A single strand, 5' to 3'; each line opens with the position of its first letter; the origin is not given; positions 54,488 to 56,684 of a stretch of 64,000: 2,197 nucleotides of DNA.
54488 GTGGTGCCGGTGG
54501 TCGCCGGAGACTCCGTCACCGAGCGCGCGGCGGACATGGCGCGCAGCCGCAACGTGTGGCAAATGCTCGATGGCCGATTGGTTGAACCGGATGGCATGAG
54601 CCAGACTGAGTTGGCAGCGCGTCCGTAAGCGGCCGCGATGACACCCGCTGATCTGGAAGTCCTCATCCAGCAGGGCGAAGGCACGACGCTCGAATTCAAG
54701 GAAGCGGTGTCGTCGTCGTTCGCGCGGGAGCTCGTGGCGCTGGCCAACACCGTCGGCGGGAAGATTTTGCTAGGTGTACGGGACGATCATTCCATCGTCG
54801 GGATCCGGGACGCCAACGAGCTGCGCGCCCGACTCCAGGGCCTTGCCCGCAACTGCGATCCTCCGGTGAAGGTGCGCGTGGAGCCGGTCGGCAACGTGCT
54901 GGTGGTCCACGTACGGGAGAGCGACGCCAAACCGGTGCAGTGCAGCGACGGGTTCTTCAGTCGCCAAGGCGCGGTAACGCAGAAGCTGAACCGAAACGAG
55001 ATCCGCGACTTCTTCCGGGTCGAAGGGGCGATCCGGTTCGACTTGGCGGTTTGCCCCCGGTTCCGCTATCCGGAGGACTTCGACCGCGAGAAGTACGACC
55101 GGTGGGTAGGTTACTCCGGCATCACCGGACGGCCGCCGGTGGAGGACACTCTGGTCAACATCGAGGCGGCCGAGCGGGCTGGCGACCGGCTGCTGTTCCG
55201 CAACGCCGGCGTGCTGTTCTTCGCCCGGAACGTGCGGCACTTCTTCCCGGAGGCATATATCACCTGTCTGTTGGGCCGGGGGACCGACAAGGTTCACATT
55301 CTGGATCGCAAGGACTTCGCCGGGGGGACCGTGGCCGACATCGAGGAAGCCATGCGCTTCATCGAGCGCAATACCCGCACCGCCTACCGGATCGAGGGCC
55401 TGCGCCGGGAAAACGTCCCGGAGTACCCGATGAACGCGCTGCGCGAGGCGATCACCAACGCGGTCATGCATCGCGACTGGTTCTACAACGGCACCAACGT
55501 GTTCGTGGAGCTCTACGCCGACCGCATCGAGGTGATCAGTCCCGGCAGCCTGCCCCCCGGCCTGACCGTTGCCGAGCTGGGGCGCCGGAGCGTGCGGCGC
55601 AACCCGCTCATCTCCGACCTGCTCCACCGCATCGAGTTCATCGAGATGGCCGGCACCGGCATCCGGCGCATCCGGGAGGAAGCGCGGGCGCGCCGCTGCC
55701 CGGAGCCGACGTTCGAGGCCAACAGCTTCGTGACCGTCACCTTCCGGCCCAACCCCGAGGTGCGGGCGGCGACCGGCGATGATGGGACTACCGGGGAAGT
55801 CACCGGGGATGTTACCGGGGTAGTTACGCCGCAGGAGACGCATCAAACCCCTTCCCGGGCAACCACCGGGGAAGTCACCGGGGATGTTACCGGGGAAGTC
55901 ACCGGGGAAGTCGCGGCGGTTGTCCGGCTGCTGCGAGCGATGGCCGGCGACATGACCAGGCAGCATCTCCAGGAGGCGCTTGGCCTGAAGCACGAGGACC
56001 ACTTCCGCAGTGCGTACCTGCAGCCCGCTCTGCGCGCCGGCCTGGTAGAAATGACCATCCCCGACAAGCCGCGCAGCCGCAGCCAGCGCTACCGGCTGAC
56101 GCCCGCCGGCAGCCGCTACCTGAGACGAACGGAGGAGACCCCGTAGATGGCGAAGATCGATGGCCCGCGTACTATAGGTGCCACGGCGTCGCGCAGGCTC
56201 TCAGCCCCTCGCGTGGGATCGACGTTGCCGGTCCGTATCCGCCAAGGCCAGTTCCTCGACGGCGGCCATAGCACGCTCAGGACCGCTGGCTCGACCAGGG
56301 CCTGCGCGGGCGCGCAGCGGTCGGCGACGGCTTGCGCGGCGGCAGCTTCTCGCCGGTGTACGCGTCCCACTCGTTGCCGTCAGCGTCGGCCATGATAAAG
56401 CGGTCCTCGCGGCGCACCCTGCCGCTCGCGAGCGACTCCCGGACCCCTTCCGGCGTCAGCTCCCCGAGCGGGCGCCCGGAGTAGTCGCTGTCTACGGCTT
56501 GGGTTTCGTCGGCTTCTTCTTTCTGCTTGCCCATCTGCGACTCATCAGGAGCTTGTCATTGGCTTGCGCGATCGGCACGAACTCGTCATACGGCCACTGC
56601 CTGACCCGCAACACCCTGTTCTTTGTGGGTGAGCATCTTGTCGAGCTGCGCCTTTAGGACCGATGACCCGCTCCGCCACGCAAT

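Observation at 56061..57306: About 1.05 kb insertion carrying an AbrB-type antitoxin split an ancestral AlbA_2-mod junction, leaving a 95 bp duplicated gene boundary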

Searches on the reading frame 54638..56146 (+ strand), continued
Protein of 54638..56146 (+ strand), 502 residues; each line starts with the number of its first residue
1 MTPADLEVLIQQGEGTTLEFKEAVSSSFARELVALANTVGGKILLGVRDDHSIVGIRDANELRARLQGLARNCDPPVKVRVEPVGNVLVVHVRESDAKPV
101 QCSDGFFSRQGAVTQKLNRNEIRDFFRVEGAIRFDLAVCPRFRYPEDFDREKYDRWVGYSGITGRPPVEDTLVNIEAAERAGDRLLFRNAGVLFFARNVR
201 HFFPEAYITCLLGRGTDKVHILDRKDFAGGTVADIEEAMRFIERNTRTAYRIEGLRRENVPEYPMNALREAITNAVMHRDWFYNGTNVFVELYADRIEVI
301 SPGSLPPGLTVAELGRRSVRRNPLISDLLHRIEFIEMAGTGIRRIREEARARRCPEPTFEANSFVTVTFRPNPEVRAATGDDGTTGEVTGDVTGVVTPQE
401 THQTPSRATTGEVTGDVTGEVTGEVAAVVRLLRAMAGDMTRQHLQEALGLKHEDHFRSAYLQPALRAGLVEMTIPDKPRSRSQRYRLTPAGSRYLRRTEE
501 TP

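Call 35: find_encoding_contigs(protein=P0135, flank=8000, max_places=3)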
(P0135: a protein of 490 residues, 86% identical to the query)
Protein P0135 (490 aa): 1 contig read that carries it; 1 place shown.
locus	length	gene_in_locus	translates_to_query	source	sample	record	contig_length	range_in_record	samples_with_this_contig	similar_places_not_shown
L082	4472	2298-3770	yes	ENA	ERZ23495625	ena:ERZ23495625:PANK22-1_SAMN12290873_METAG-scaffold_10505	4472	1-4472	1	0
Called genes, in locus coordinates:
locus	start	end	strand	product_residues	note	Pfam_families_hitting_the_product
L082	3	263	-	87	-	?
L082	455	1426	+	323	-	PF14897:EpsG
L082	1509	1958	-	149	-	-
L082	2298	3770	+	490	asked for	PF04326:SLFN_AlbA_2, PF13749:HATPase_c_4, PF21247:Fic-like_C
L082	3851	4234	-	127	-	-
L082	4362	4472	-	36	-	?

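Call 39: search_protein_families(library=padloc, proteins=[window:54638-56146:+], max_evalue=0.001)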
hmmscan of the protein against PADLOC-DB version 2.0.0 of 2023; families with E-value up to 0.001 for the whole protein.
window:54638-56146:+ (502 aa): 3 families
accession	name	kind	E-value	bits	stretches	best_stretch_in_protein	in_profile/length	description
PDLC02394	pAgo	-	2.4e-21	73.2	1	34-384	65-449/1121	-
PDLC02402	Aga_SIR2-PNTD1-PNTD2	-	5.8e-13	45.9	1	170-351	354-541/876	Class I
PDLC02418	Aga_SIR2-Kinase-PNTD1-PNTD2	-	1.5e-06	24.7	1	248-342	305-410/756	Class I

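Call 48: search_protein_families(library=phrogs, proteins=[window:54638-56146:+], max_evalue=0.01)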
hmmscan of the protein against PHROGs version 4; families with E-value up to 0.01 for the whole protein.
window:54638-56146:+ (502 aa): 1 family
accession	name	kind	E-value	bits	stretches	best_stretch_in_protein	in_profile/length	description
phrog_12156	-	DNA, RNA and nucleotide metabolism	4.6e-50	171.7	1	8-367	12-394/485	DNA helicase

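Call 52: search_protein_families(library=pfam, proteins=[L003:11896-14661:+, L029:4750-8052:+, L052:11524-14871:+, L061:11674-15072:+, L034:11569-13020:+, L038:2140-3930:+, L040:11469-12488:+, L011:11710-12915:+, L005:11796-12659:+, L026:11548-13257:+], max_evalue=0.0001)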
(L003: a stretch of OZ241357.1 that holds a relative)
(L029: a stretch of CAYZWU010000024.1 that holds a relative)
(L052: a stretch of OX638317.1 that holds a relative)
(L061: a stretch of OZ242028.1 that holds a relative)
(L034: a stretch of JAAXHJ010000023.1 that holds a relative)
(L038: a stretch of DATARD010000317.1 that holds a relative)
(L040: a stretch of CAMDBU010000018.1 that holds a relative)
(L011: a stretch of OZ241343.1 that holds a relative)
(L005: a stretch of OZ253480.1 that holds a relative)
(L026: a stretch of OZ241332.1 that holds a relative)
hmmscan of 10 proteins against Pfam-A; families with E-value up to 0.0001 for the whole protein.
L003:11896-14661:+ (921 aa): 2 families
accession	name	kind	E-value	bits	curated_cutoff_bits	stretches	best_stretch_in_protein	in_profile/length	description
PF00521.26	DNA_topoisoIV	-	5.9e-155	516.8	31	1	40-505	1-431/432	DNA gyrase/topoisomerase IV, subunit A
PF03989.18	DNA_gyraseA_C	-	8.5e-69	227.2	27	6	538-585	1-48/48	DNA gyrase C-terminal domain, beta-propeller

L029:4750-8052:+ (1100 aa): 3 families
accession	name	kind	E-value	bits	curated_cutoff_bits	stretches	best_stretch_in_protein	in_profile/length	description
PF00271.37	Helicase_C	-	7.6e-14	52.3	23.5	1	751-795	64-108/110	Helicase conserved C-terminal domain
PF00176.29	SNF2-rel_dom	-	7.5e-09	35.5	24.9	1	327-408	110-179/290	SNF2-related domain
PF13091.12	PLDc_2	-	1.6e-07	31.7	27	1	38-201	10-132/132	PLD-like domain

L052:11524-14871:+ (1115 aa): 1 family
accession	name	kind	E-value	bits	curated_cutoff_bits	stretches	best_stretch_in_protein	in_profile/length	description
PF13020.12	NOV_C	-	1.7e-05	25.3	22.1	1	984-1030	33-81/91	Protein NO VEIN, C-terminal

L061:11674-15072:+ (1132 aa): 5 families
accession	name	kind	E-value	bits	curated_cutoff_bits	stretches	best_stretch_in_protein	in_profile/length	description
PF07676.18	PD40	-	1.7e-32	111.1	20.9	2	121-147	10-37/38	WD40-like Beta Propeller Repeat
PF01979.26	Amidohydro_1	-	7.6e-10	39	25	1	1027-1081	268-331/345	Amidohydrolase family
PF07969.17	Amidohydro_3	-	8.2e-09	35.9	29.7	0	753-774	1-22/472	Amidohydrolase family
PF25174.1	Beta-prop_THOC3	-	1.1e-07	31.6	305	0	454-519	92-153/272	THOC3 beta-propeller domain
PF00930.27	DPPIV_N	-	4.4e-06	26.1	22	0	123-162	46-81/354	Dipeptidyl peptidase IV (DPP IV) N-terminal region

L034:11569-13020:+ (483 aa): 0 families

L038:2140-3930:+ (596 aa): 1 family
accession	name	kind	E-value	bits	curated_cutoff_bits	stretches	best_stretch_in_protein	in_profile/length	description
PF05960.17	DUF885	-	5.1e-78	264.4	32.4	1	56-585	1-532/532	Bacterial protein of unknown function (DUF885)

L040:11469-12488:+ (339 aa): 1 family
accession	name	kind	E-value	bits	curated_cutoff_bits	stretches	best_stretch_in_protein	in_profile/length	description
PF04909.20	Amidohydro_2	-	3.4e-17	63.5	26.4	1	73-339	29-289/289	Amidohydrolase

L011:11710-12915:+ (401 aa): 2 families
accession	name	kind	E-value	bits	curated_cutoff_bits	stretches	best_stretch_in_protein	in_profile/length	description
PF13749.12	HATPase_c_4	-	8e-18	64.7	26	1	303-395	1-89/89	Putative ATP-dependent DNA helicase recG C-terminal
PF04326.19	SLFN_AlbA_2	-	3.8e-16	60.1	25.3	1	16-140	1-117/118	Schlafen, AlbA_2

L005:11796-12659:+ (287 aa): 1 family
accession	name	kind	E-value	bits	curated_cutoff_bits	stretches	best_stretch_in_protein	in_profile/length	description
PF00795.27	CN_hydrolase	-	2.1e-47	162.1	23.2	1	9-262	2-256/256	Carbon-nitrogen hydrolase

L026:11548-13257:+ (569 aa): 1 family
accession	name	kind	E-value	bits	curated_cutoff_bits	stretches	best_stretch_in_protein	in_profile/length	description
PF07669.17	Eco57I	-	5.8e-09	36.7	25.3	1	211-296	75-167/171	Eco57I restriction-modification methylase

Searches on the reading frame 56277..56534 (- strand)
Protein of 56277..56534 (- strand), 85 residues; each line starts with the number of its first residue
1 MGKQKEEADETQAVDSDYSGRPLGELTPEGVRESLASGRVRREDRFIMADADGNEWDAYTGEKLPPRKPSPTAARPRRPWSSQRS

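Call 7: search_protein_families(library=pfam, proteins=[window:56277-56534:-], max_evalue=0.01)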
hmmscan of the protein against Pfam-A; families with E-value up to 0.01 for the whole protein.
window:56277-56534:- (85 aa): 0 families

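Call 11: search_protein_families(library=pfam, proteins=[window:56280-56534:-], max_evalue=10)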
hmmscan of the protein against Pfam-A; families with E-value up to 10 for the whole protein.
seq(85 aa): 0 families

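Call 12: search_protein_families(library=ncbifam, proteins=[window:56280-56534:-], max_evalue=1)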
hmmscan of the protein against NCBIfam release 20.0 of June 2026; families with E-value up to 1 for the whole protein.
seq(85 aa): 0 families

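Call 39: search_protein_families(library=padloc, proteins=[window:56277-56534:-], max_evalue=0.001)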
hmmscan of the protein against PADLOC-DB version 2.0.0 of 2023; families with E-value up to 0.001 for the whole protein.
window:56277-56534:- (85 aa): 0 families

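Call 48: search_protein_families(library=phrogs, proteins=[window:56277-56534:-], max_evalue=0.01)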
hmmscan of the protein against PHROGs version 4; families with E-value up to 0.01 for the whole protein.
window:56277-56534:- (85 aa): 0 families

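Call 59: find_related_loci(query=window:56277-56534:-, collection=viral_contigs, flank=4000)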
Query window:56277-56534:- (85 aa) in viral_contigs; peptide patterns used: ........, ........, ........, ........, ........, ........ (x = any residue, [..] = any of these).
30 stretches matched a pattern; 1 encode a relative of the query (tblastn E <= 1e-3); 1 distinct loci.
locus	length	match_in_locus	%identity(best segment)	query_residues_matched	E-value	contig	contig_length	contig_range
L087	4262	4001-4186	87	1-62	1e-33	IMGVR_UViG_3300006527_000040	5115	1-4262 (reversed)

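Call 61: find_related_loci(query=window:56277-56534:-, collection=metagenome_contigs, flank=4000)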
Query window:56277-56534:- (85 aa) in metagenome_contigs; peptide patterns used: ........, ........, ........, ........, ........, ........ (x = any residue, [..] = any of these).
600 stretches matched a pattern, but none encodes a relative of the query by tblastn (E <= 1e-3).
